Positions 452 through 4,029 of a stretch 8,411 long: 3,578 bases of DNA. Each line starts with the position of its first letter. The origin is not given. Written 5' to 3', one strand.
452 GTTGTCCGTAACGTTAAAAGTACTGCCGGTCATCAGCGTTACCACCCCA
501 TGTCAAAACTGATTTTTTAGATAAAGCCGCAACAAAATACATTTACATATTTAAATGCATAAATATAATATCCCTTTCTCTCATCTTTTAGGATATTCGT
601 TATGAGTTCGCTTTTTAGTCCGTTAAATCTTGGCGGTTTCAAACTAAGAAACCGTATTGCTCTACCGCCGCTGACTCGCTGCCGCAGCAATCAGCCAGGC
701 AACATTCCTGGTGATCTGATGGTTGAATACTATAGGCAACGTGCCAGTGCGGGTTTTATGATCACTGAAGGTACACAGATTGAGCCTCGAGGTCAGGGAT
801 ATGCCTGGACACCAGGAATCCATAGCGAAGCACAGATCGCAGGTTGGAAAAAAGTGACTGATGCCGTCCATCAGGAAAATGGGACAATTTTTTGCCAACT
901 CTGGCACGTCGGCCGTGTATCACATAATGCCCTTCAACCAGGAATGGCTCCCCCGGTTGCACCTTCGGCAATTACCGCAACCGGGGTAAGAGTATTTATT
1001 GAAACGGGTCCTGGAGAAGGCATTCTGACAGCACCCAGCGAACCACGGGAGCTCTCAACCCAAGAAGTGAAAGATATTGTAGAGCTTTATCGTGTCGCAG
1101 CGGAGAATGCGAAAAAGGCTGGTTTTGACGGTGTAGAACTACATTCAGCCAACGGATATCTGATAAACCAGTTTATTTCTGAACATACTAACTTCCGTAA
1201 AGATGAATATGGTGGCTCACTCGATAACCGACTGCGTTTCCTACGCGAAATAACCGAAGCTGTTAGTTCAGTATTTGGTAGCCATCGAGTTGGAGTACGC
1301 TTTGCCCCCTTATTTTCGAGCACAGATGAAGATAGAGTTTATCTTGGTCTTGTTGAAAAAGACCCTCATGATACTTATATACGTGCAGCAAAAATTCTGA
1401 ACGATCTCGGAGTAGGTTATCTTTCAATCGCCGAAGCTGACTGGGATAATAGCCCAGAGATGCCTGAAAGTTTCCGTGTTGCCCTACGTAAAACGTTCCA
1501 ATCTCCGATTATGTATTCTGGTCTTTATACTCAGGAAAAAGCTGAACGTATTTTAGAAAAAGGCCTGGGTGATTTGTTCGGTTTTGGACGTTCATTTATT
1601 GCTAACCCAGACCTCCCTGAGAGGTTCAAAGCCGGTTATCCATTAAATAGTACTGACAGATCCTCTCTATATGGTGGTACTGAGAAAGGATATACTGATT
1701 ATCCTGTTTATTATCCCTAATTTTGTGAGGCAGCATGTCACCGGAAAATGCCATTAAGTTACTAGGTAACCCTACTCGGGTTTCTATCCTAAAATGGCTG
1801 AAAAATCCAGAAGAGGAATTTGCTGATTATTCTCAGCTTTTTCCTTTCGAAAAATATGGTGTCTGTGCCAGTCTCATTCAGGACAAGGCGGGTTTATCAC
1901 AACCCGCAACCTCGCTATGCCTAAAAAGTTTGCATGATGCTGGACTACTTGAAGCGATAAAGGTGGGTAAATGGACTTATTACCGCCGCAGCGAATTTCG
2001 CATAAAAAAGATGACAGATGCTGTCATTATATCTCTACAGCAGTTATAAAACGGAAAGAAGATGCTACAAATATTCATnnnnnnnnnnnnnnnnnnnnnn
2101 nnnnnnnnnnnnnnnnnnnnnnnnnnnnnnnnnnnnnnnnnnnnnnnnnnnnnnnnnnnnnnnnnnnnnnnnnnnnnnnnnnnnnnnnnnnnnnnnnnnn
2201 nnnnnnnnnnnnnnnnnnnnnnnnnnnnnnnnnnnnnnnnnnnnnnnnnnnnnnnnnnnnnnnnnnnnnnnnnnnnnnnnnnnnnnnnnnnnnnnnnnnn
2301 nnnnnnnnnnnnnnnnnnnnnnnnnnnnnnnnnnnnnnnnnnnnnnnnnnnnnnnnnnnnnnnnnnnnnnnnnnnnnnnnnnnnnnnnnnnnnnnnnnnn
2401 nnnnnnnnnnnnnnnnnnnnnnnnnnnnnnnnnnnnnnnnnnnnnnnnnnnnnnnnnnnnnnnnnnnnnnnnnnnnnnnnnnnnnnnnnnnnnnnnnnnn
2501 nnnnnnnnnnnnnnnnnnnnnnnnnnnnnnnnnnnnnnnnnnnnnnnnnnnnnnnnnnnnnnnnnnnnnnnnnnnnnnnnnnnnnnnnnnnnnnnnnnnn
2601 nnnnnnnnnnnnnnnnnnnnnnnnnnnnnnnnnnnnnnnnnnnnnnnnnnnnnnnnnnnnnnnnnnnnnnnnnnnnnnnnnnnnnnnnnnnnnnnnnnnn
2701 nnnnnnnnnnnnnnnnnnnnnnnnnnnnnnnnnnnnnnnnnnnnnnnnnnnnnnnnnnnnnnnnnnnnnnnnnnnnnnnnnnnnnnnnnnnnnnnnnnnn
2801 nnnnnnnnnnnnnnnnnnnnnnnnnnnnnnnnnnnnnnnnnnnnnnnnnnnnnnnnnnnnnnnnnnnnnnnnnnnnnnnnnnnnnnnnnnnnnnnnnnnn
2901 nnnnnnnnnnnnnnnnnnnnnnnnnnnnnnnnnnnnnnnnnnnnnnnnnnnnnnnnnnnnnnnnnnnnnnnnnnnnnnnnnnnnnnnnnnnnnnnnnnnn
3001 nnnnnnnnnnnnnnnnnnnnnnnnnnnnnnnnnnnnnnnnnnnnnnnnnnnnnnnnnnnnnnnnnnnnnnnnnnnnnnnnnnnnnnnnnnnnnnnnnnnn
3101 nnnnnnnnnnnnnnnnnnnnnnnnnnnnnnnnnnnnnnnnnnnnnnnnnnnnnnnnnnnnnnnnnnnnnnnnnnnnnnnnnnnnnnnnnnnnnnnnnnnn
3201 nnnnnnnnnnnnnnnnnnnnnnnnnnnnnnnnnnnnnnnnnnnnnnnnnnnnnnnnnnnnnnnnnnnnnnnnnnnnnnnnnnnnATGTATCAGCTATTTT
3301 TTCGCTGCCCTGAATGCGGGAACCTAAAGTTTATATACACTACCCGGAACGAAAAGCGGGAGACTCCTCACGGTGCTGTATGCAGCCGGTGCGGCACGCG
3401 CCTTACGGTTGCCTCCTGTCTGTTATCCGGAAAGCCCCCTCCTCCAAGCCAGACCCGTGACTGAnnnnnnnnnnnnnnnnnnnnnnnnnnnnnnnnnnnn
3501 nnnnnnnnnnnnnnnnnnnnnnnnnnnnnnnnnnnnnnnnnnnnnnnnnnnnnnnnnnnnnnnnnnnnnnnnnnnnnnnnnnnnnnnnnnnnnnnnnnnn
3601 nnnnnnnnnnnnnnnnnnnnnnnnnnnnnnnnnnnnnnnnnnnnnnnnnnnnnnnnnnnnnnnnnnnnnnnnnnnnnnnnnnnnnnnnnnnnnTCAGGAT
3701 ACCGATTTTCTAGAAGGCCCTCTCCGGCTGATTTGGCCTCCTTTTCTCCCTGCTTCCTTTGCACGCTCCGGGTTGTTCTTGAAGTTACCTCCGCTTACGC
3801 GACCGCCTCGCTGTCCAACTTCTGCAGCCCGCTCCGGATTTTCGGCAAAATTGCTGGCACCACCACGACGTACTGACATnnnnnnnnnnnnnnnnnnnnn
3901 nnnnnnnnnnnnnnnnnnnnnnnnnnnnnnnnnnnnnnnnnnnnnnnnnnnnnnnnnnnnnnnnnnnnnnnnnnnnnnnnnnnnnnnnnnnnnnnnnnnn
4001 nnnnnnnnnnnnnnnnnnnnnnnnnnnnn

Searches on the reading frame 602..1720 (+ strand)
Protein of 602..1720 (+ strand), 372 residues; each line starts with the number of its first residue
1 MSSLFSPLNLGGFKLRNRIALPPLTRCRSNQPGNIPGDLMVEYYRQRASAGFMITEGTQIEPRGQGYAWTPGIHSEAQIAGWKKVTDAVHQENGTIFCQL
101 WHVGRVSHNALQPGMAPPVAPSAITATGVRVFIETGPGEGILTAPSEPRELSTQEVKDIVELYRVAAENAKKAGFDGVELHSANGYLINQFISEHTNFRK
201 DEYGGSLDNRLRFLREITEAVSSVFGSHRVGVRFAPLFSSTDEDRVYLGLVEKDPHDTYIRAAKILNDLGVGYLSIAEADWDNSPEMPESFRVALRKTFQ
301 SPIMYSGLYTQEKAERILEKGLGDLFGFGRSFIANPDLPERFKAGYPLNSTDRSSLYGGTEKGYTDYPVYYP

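Call 58: search_protein_families(library=pfam, proteins=[window:602-1720:+], max_evalue=0.01)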
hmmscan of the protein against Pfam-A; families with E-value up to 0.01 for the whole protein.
window:602-1720:+ (372 aa): 1 family
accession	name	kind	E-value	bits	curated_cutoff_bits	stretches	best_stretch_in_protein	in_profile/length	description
PF00724.26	Oxidored_FMN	-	6.3e-81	272.7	27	1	3-349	1-342/342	NADH:flavin oxidoreductase / NADH oxidase family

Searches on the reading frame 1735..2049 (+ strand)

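Call 58: search_protein_families(library=pfam, proteins=[window:1735-2049:+], max_evalue=0.01)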
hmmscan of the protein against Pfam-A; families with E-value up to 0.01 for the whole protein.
window:1735-2049:+ (104 aa): 4 families
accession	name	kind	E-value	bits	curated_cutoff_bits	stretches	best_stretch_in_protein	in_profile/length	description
PF24038.1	DUF7347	-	0.00024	21.7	27.6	1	3-36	1-34/77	Domain of unknown function (DUF7347)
PF01022.26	HTH_5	-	0.00037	20.7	22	0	48-73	21-46/47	Bacterial regulatory protein, arsR family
PF24033.1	DUF7342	-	0.0026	18.2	31.6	1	45-88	20-63/150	Family of unknown function (DUF7342)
PF24034.1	DUF7343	-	0.0079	16.5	27.6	0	48-79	24-55/62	Domain of unknown function (DUF7343)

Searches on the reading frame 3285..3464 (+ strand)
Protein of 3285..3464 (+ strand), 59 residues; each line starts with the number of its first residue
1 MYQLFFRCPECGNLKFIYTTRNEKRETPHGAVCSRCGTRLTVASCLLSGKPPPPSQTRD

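Call 58: search_protein_families(library=pfam, proteins=[window:3285-3464:+], max_evalue=0.01)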
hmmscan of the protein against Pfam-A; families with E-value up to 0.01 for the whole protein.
window:3285-3464:+ (59 aa): 4 families
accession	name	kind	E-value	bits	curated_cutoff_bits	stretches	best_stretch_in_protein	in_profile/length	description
PF13248.11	Zn_ribbon_3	-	0.00018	21.3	27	0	6-14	3-11/26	zinc-ribbon domain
PF12760.12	Zn_ribbon_IS1595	-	0.00058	20.2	25.4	0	6-21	19-34/46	Transposase zinc-ribbon domain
PF14690.11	Zn_ribbon_ISL3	-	0.0035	18.1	25.5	0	6-19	3-16/47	zinc-finger of transposase IS204/IS1001/IS1096/IS1165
PF12773.13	DZR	-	0.0059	17.2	27.3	0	8-51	1-33/45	Double zinc ribbon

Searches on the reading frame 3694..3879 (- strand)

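Call 58: search_protein_families(library=pfam, proteins=[window:3694-3879:-], max_evalue=0.01)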
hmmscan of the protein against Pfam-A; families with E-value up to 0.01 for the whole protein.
window:3694-3879:- (61 aa): 1 family
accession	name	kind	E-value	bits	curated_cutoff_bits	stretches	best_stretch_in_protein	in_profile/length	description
PF10685.14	KGG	-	9.6e-12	45.4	20.4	2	32-49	1-19/22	Stress-induced bacterial acidophilic repeat motif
